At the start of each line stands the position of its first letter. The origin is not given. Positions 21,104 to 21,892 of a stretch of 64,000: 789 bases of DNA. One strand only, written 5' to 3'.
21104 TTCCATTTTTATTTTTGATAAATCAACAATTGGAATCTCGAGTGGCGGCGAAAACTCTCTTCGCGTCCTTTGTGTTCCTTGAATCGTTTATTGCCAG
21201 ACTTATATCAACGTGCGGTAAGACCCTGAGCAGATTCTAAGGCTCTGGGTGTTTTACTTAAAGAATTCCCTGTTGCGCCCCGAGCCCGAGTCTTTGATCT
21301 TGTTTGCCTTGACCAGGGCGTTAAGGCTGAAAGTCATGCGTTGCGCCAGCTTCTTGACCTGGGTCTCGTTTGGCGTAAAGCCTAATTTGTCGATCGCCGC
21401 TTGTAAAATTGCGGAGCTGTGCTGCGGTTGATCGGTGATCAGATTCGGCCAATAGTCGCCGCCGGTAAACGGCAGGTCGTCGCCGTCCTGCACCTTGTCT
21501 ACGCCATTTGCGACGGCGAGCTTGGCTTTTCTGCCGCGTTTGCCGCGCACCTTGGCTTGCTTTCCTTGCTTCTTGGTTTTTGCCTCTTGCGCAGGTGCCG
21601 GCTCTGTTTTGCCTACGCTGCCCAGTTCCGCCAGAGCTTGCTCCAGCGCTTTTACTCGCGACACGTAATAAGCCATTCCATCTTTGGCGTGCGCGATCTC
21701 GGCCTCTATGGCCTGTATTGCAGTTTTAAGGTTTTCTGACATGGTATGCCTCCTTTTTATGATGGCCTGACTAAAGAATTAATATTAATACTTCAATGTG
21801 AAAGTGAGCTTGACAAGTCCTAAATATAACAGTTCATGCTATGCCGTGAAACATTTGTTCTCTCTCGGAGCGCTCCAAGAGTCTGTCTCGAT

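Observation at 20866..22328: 1.4-kb AT-rich insert between the miaB operon and rpoD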

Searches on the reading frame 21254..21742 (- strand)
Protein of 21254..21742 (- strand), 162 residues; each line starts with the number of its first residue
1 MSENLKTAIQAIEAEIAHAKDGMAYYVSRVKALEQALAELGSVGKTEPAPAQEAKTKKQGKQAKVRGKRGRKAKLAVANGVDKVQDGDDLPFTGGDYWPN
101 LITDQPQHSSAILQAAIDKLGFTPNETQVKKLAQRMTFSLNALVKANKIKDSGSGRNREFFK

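Call 4: search_protein_families(library=pfam, proteins=[window:21254-21742:-], max_evalue=1)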
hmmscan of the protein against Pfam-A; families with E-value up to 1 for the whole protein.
window:21254-21742:- (162 aa): 3 families
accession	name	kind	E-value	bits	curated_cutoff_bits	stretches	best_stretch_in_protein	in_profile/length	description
PF08232.17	Striatin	-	0.032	15.1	29.4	1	4-67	29-93/151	Striatin family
PF03672.18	UPF0154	-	0.033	14.5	27.1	1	97-136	19-58/60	Uncharacterised protein family (UPF0154)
PF07462.16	MSP1_C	-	0.075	12.2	29.8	1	4-64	455-510/554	Merozoite surface protein 1 (MSP1) C-terminus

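Call 7: find_homologous_proteins(query=window:21254-21742:-)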
Query window:21254-21742:- (162 aa): 122 proteins with E <= 0.001 among 243 candidates; the best 120 are listed.
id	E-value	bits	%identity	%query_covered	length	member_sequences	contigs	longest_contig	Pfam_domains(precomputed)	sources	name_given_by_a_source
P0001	2.3e-98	344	100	100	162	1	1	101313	-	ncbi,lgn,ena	-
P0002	5.2e-73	262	78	99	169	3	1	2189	-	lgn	-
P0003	1.1e-71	258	77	99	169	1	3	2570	-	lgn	-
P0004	7.2e-57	210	67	98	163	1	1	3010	-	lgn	-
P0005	2.7e-54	202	67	99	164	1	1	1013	-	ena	-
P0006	1.3e-53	199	65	98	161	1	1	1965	-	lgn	-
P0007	2.8e-53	198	65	98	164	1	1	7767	-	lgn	-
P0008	5.0e-53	197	65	98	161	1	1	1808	-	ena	-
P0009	2.0e-49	186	61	98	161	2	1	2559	-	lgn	-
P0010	2.2e-49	186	60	98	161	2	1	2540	-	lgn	-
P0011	8.4e-48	180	58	98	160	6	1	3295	-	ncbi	-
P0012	1.9e-46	176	57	98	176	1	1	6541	-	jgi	jgi:hypothetical protein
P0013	1.7e-45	173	57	98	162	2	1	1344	-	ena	-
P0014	4.1e-45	172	55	98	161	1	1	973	-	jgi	jgi:hypothetical protein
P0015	4.7e-45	172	54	99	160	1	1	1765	-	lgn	-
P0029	3.2e-40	156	53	99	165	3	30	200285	-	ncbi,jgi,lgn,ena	-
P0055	1.6e-36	144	52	98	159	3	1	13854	-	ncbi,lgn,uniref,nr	ncbi:hypothetical protein [Noviherbaspirillum sp.]|uniref:hypothetical protein n=1 Tax=Noviherbaspir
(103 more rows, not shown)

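Call 8: search_protein_families(library=ncbifam, proteins=[window:21254-21742:-], max_evalue=1)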
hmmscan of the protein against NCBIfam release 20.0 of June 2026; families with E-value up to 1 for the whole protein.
window:21254-21742:- (162 aa): 2 families
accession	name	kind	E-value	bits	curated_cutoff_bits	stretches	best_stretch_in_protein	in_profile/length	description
NF010643.0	PRK14040.1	subfamily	0.069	11.6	892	1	3-37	126-160/595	oxaloacetate decarboxylase subunit alpha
NF010645.0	PRK14042.1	equivalog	0.13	10.9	1182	1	3-41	123-160/596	pyruvate carboxylase subunit B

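Call 9: search_solved_structures(query=window:21254-21742:-, max_evalue=10)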
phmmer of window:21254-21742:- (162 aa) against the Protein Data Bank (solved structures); distinct sequences matched with E-value up to 10: 1.
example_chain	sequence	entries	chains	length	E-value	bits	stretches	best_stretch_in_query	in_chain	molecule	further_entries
9vhf_A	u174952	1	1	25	0.98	13.1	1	19-40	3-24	Keratin, type I cytoskeletal 14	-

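Call 11: find_encoding_contigs(protein=P0001, flank=10000, max_places=3)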
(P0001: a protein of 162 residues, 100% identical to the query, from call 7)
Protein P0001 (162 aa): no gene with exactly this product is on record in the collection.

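Call 12: find_encoding_contigs(protein=P0029, flank=6000, max_places=3)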
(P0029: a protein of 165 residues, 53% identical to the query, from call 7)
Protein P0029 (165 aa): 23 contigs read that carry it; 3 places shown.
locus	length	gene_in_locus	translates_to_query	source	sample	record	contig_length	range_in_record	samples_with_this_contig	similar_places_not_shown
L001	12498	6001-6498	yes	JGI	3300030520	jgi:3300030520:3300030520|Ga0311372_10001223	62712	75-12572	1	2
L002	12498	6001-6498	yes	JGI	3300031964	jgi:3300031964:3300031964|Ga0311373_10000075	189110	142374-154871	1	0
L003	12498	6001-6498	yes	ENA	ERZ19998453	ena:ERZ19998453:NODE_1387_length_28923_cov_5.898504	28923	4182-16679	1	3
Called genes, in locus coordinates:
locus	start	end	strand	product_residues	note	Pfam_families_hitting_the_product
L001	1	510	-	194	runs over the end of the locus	?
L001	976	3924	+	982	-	PF11563:Protoglobin, PF08448:PAS_4 (weak), PF13188:PAS_8 (weak), PF00989:PAS, PF08447:PAS_3, PF13426:PAS_9, PF00990:GGDEF, PF00563:EAL, +2 more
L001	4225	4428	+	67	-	-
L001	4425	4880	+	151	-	-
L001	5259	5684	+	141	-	-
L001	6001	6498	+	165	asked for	-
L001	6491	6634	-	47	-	-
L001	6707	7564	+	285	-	PF03551:PadR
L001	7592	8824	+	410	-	PF07690:MFS_1, PF05631:MFS_5 (faint), PF07690:MFS_1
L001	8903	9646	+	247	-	PF00657:Lipase_GDSL (weak), PF13472:Lipase_GDSL_2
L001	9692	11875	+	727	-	PF02897:Peptidase_S9_N, PF00326:Peptidase_S9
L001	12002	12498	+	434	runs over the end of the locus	-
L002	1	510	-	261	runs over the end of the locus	PF00106:adh_short, PF13561:adh_short_C2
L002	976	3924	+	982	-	PF11563:Protoglobin, PF08448:PAS_4 (weak), PF13188:PAS_8 (weak), PF00989:PAS, PF08447:PAS_3, PF13426:PAS_9, PF00990:GGDEF, PF00563:EAL, +1 more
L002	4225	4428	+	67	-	-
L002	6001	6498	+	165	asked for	-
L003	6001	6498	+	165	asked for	-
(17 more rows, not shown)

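Call 15: find_related_loci(query=A1, collection=genome_contigs, flank=5000)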
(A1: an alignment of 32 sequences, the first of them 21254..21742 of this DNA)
Query A1 (162 aa) in genome_contigs; peptide patterns used: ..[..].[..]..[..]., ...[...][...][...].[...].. (x = any residue, [..] = any of these).
43 stretches matched a pattern; 19 encode a relative of the query (tblastn E <= 1e-3); 19 distinct loci.
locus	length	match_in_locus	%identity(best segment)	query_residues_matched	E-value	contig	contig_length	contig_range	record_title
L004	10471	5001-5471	58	4-162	3e-54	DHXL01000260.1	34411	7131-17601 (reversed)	MAG TPA_asm: Oxalobacteraceae bacterium UBA5157 UBA5157_contig_7662, whole genome shotgun sequence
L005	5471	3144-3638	52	3-162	9e-49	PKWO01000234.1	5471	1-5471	MAG: Oxalobacteraceae bacterium isolate palsa_996 73.20120500_P28.43_contig_46115, whole genome shotgun sequence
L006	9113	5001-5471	51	4-162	1e-47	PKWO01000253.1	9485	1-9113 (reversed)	MAG: Oxalobacteraceae bacterium isolate palsa_996 73.20120500_P28.43_contig_20585, whole genome shotgun sequence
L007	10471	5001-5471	50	4-162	4e-46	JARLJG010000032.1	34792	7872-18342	MAG: Burkholderiaceae bacterium isolate MAG_BA346 MetaBAT2_Bin_346_Anoxic_k141_1165009, whole genome shotgun sequence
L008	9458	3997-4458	50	4-162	6e-44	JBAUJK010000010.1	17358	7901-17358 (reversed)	MAG: Burkholderiaceae bacterium isolate MFD12223_ilm_asm_bin12 k127_18366, whole genome shotgun sequence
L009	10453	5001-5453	49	1-162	8e-43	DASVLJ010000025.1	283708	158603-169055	MAG TPA_asm: Burkholderiaceae bacterium isolate SMAG_U3070 k141_437902, whole genome shotgun sequence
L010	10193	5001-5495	46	1-162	4e-42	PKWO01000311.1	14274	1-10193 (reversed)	MAG: Oxalobacteraceae bacterium isolate palsa_996 73.20120500_P28.43_contig_30008, whole genome shotgun sequence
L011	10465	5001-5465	45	4-161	3e-42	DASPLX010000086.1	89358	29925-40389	MAG TPA_asm: Paucimonas sp. isolate SMAG_U12076 k141_69057, whole genome shotgun sequence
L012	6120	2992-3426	51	20-162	6e-42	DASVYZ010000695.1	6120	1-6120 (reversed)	MAG TPA_asm: Burkholderiaceae bacterium isolate SMAG_U2615 k141_263145, whole genome shotgun sequence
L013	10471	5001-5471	47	4-162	3e-41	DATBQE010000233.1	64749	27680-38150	MAG TPA_asm: Burkholderiaceae bacterium isolate SMAG_U4095 k141_773481, whole genome shotgun sequence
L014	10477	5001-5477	45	4-162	1e-40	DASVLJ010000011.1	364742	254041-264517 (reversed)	MAG TPA_asm: Burkholderiaceae bacterium isolate SMAG_U3070 k141_431727, whole genome shotgun sequence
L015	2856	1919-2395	45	4-162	6e-39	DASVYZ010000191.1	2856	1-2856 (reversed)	MAG TPA_asm: Burkholderiaceae bacterium isolate SMAG_U2615 k141_905781, whole genome shotgun sequence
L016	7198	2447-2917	47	4-162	3e-37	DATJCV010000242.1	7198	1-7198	MAG TPA_asm: Burkholderiaceae bacterium isolate SMAG_U15390 k141_8449, whole genome shotgun sequence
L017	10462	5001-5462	49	4-162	5e-37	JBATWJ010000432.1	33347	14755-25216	MAG: Burkholderiaceae bacterium isolate MFD12226_ilm_asm_bin16 k127_45684, whole genome shotgun sequence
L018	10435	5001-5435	47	20-162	4e-36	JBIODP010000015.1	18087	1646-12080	MAG: Burkholderiales bacterium isolate GcC11-1 k141_551486_length_18087_cov_29.0770, whole genome shotgun sequence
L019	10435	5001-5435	49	20-162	5e-36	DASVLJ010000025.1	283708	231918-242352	MAG TPA_asm: Burkholderiaceae bacterium isolate SMAG_U3070 k141_437902, whole genome shotgun sequence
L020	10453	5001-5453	44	4-162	2e-34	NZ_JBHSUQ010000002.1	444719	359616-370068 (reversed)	Undibacterium arcticum strain KCTC 42986 contig_2_pilon, whole genome shotgun sequence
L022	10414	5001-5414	42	4-154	5e-27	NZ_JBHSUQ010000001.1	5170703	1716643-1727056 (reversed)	Undibacterium arcticum strain KCTC 42986 contig_1_pilon, whole genome shotgun sequence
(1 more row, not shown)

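Call 22: predict_structure(alignment_id=A1)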
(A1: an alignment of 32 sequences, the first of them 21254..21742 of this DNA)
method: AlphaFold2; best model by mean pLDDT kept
length: 162 residues; sequences in the alignment: 32
mean_pLDDT: 74.6   pTM: 0.43
mean pLDDT of the five models: 74.6, 74.1, 74.0, 72.5, 72.1
residues with pLDDT >= 90: 67; 70-90: 46; 50-70: 7; < 50: 42
segments of 3 or more residues with pLDDT < 50: 46-87
pLDDT, mean of each block of 10 residues (from residue 1): 84 91 91 86 51 39 38 39 49 86 90 91 89 92 93 82 91
secondary structure, 60 per line:
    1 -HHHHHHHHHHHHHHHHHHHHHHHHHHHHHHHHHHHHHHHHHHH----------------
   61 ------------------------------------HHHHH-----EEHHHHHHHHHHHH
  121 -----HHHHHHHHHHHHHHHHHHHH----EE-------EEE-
elements in order: H2-44 H97-101 H109-120 H126-145 E159-161

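Call 27: find_encoding_contigs(protein=P0007, flank=8000, max_places=2)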
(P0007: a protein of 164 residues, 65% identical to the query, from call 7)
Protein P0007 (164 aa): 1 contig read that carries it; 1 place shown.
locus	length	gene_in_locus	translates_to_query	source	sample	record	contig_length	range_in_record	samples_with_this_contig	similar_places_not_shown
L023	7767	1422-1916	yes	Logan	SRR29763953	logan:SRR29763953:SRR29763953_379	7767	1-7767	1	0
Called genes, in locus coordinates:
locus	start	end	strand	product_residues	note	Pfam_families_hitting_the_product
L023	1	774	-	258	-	?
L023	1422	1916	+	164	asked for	-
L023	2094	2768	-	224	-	PF21842:DUF6901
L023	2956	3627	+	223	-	PF00440:TetR_N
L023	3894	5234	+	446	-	PF00919:UPF0004, PF04055:Radical_SAM, PF01938:TRAM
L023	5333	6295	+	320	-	PF02562:PhoH, PF00270:DEAD (faint), PF13245:AAA_19 (weak), PF13604:AAA_30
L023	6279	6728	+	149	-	PF02130:YbeY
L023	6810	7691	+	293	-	PF21917:NMB0537_N, PF00571:CBS (weak), PF03471:CorC_HlyC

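Call 28: find_encoding_contigs(protein=P0004, flank=4000, max_places=2)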
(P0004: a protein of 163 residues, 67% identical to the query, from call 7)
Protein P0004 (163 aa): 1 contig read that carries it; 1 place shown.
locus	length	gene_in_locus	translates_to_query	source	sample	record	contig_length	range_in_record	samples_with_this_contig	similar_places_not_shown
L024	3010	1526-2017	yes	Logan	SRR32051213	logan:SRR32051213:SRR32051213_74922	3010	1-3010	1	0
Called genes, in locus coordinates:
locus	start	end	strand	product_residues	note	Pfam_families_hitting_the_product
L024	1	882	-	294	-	?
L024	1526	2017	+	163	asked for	-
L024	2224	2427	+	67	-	-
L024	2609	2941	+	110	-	-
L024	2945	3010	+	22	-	?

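Call 29: find_encoding_contigs(protein=P0003, flank=4000, max_places=3)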
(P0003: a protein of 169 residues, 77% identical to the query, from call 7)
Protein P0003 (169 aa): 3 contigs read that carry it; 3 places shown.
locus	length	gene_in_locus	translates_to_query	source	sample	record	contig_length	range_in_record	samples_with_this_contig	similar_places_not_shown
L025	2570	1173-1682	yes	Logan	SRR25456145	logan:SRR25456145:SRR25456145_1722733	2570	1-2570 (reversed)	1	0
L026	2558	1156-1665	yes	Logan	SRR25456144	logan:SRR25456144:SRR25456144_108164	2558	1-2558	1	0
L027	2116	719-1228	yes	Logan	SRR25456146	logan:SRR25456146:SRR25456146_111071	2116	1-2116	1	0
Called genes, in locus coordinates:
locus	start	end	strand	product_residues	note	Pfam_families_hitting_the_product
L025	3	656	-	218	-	?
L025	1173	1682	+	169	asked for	-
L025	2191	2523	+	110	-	-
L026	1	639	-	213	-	?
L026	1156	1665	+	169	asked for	-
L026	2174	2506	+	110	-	-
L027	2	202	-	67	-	?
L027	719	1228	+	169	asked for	-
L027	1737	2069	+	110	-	-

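Call 36: search_solved_structures(query=A1, max_evalue=10, show_alignments=2)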
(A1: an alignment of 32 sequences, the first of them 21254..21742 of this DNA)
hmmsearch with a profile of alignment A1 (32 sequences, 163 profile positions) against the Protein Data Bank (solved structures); distinct sequences matched with E-value up to 10: 22.
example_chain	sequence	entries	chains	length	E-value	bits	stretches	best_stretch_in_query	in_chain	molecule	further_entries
7vhy_A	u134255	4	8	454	0.32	14.6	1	72-107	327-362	Histone acetyltransferase p300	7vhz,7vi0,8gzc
6v8b_A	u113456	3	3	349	0.37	14.4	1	72-107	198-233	Histone acetyltransferase p300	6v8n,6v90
5kj2_A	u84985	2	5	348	0.37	14.4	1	72-107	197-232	Histone acetyltransferase p300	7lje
9it5_A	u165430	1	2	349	0.37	14.4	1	72-107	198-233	Histone acetyltransferase p300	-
6pgu_A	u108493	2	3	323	0.39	14.4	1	72-107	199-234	Histone acetyltransferase p300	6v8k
6pf1_A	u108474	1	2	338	0.39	14.3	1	72-107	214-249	Histone acetyltransferase p300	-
4bhw_A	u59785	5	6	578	0.49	14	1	72-107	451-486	HISTONE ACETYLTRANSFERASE P300 | Histone acetyltransferase p300,Histone acetyltransferase p300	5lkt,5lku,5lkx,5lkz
7ss8_A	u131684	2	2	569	0.54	13.9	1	72-107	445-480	Histone acetyltransferase p300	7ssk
7w9v_K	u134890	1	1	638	0.59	13.8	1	72-107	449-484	Histone acetyltransferase p300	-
6gyr_A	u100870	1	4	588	0.66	13.6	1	72-107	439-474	Histone acetyltransferase p300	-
9h02_A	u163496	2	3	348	0.7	13.5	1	73-107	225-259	CREB-binding protein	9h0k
8cnb_A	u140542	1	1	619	1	13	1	72-107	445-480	histone acetyltransferase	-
8cn0_A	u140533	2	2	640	1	13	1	72-107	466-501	histone acetyltransferase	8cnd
5u7g_A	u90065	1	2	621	1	13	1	72-107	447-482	CREB-binding protein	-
3biy_A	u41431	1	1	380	1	13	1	72-106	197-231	Histone acetyltransferase p300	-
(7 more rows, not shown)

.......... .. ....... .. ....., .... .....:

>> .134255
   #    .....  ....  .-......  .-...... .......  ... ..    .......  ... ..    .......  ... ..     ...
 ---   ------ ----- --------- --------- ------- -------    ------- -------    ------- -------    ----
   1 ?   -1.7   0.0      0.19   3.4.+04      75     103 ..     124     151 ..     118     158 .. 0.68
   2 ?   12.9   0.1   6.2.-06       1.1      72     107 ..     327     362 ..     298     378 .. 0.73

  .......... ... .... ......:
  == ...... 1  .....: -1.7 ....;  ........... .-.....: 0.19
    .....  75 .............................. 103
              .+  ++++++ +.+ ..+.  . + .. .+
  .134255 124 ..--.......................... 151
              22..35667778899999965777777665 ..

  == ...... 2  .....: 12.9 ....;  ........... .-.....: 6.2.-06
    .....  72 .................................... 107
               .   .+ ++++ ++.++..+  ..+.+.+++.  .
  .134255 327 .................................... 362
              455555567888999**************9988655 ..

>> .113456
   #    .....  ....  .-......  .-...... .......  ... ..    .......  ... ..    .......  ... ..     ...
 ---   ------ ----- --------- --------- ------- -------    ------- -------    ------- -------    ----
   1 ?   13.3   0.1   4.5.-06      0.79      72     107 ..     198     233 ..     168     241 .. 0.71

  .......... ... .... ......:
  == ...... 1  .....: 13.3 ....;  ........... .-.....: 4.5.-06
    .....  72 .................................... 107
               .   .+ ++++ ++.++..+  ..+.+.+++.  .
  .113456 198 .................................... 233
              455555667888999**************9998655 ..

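Call 42: fold_search(model_id=the predicted structure, library=pdb)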
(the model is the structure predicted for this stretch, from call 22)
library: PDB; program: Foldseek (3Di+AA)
matches with E <= 10: 279; with E <= 0.001: 0
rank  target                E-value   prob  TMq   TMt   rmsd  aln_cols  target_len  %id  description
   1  2mh2_MODEL_1_A        2.0e-01  0.89  0.25  0.57   4.2        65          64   17  Structural insights into the DNA recognition and protein interaction domains reveal fundamental homologous DNA (released 2014-04-16)
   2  4ad9_C                5.1e-01  0.92  0.32  0.19   2.8        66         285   12  Crystal structure of human LACTB2. (released 2012-02-01)
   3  4ad9_E                5.1e-01  0.91  0.32  0.19   2.9        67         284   12  Crystal structure of human LACTB2. (released 2012-02-01)
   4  6qh0_D                5.8e-01  0.84  0.32  0.44   7.1        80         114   20  The complex structure of hsRosR-S5 (VNG0258H/RosR-S5) (released 2019-07-10)
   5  6qh0_C                6.5e-01  0.84  0.32  0.46   4.4        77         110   19  The complex structure of hsRosR-S5 (VNG0258H/RosR-S5) (released 2019-07-10)
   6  6qfd_A                6.5e-01  0.77  0.32  0.44  10.3        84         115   19  The complex structure of hsRosR-S4 (vng0258/RosR-S4) (released 2019-07-10)
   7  7ux6_B                7.0e-01  0.60  0.25  0.13   5.8        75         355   15  Crystal structure of MfnG, an L- and D-tyrosine O-methyltransferase from the marformycin biosynthesis pathway of Strep (released 2022-10-12)
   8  2lso_MODEL_1_A        7.4e-01  0.75  0.26  0.48   3.2        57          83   19  Solution NMR Structure of the Globular Domain of Human Histone H1x, Northeast Structural Genomics Consortium ( (released 2012-06-13)
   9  8rxx_Sa               7.4e-01  0.51  0.26  0.50   3.8        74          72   15  CRYO-EM STRUCTURE OF LEISHMANIA MAJOR 80S RIBOSOME WITH A/P/E-site tRNA AND mRNA : LM32Cs3H1 sKO STRAIN (released 2024-05-15)
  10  9hl9_Sa               7.4e-01  0.47  0.27  0.48  10.2        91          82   15  CRYO-EM STRUCTURE OF LEISHMANIA MAJOR 80S RIBOSOME WITH P/E-site tRNA AND mRNA : LM14Cs1H3 sKO STRAIN (released 2025-10-15)
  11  4ad9_A                7.9e-01  0.85  0.31  0.18   2.8        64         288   12  Crystal structure of human LACTB2. (released 2012-02-01)
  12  6ez1_A                7.9e-01  0.60  0.29  0.41   7.2        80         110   18  Structure of h. salinarum RosR (vng0258) grown from NaBr (released 2018-08-22)
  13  8yti_U                7.9e-01  0.51  0.32  0.53  10.9        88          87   15  Crystal Structure of Nucleosome-H1x Linker Histone Assembly (sticky-169a DNA fragment) (released 2024-04-03)
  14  4esf                  8.5e-01  0.41  0.25  0.37   4.2        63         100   17  Crystal structure of PadR-like transcriptional regulator (BCE3449) from Bacillus cereus strain ATCC 10987 (released 2012-12-05)
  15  7ux8_B                9.0e-01  0.57  0.25  0.12   3.7        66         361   15  Crystal structure of MfnG, an L- and D-tyrosine O-methyltransferase from the marformycin biosynthesis pathway of Strep (released 2022-09-28)
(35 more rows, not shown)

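Call 45: search_protein_representatives(alignment_id=A1)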
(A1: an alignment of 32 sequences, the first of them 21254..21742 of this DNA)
Query: 32 sequences, 163 profile positions. Proteins with E-value up to 0.001 (for the whole library): 214; up to 1e-10: 152; up to 1e-30: 80. The best 150 are listed.
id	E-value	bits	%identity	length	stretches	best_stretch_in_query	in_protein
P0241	9.1e-64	231.1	-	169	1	1-162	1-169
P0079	1.7e-63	230.2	-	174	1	1-162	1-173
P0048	2.5e-60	219.9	-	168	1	1-162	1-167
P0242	5.1e-60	218.9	-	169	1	1-162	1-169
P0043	5.4e-58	212.3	-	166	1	1-162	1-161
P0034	1.9e-55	204.0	-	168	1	1-163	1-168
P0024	1.3e-54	201.3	-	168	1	1-162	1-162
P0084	1.9e-54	200.8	-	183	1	1-162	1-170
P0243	2.7e-54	200.2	-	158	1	1-162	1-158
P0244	5.7e-53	195.9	-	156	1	1-162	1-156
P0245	2.7e-51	190.5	-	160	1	1-162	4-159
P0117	3.0e-50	187.1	-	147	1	1-162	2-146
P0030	9.2e-50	185.5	-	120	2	82-163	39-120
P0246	9.3e-50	185.5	-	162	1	1-163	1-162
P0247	9.7e-50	185.4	-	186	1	1-162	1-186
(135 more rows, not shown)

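Call 56: search_dna_similar(query=window:21254-21742:-, collection=plasmids, mode=protein, max_evalue=0.001, max_rows=20)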
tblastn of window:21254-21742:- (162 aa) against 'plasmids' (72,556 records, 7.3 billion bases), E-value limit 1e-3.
No match.

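Call 57: search_dna_similar(query=window:21254-21742:-, collection=phages, mode=protein, max_evalue=0.001, max_rows=20)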
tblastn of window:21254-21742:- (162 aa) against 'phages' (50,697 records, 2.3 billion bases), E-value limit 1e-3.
No match.
